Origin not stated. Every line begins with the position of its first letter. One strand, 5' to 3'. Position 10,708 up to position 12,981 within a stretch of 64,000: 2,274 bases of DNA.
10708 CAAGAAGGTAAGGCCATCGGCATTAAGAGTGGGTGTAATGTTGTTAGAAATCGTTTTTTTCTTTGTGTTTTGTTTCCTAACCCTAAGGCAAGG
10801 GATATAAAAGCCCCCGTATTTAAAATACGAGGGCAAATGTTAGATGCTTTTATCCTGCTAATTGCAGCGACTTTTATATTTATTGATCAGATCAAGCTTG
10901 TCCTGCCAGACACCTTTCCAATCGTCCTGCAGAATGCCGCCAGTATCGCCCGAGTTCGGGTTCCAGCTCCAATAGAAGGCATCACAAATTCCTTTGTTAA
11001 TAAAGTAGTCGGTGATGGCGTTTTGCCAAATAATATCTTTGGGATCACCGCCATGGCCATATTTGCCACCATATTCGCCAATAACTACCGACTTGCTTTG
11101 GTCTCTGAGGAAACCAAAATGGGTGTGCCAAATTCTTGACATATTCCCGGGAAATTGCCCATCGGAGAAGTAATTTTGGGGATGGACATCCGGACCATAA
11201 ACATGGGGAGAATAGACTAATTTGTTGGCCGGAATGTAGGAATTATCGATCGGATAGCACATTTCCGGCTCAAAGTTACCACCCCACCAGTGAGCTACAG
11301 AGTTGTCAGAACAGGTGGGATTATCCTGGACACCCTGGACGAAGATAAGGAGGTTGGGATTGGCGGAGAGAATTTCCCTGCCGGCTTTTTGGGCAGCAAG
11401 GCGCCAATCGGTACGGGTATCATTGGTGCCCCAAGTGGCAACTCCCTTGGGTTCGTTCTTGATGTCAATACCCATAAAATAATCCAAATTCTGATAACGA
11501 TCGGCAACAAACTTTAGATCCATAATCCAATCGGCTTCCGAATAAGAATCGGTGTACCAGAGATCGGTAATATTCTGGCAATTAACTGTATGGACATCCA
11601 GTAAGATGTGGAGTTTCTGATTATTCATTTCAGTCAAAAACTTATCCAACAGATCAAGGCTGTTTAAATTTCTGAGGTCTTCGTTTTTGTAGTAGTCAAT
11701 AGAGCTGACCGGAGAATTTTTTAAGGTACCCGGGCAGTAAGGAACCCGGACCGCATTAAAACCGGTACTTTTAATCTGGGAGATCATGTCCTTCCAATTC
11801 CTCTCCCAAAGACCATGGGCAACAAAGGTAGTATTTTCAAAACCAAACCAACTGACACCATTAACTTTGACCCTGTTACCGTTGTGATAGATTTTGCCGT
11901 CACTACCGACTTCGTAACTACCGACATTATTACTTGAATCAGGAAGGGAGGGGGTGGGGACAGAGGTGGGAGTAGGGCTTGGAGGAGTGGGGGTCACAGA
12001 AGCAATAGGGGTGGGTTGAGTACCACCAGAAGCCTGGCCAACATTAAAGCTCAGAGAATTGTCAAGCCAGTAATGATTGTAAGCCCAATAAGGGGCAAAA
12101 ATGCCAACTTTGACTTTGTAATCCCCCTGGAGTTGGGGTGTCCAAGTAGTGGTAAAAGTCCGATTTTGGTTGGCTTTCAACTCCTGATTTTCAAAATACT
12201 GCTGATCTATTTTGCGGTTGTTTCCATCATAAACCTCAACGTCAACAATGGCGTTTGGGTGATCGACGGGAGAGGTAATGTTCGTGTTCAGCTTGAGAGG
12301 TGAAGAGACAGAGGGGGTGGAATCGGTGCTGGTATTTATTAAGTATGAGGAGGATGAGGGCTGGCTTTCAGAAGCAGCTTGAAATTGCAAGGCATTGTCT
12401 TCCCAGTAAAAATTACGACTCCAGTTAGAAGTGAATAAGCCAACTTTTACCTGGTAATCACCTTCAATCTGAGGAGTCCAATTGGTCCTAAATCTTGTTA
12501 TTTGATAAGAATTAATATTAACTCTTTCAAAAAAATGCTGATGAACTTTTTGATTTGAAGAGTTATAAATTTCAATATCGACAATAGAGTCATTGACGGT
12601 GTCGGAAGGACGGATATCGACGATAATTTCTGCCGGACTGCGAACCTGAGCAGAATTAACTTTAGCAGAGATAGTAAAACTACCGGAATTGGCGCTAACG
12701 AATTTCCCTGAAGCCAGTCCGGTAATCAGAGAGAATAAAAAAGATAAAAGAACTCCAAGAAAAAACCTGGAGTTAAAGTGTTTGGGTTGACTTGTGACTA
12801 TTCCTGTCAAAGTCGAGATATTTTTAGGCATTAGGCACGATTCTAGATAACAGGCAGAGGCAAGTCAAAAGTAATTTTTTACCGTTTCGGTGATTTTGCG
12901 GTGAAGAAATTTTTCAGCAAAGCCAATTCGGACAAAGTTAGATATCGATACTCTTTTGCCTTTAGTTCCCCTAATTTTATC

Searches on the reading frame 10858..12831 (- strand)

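Call 50: search_protein_families(library=pfam, proteins=[window:10858-12831:-], max_evalue=0.001)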
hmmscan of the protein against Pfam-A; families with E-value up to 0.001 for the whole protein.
window:10858-12831:- (657 aa): 4 families
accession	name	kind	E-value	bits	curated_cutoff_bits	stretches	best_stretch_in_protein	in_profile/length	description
PF00150.24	Cellulase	-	3.6e-39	135.3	23.5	1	324-627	6-272/272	Cellulase (glycosyl hydrolase family 5)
PF14524.12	Wzt_C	-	6e-09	36.5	30.4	0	57-156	24-133/143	Wzt C-terminal domain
PF00630.25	Filamin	-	1.4e-05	26.2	26.9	0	196-242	40-80/93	Filamin/ABP280 repeat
PF12690.13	BsuPI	-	0.00064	20.1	22.9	0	210-242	60-94/101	Intracellular proteinase inhibitor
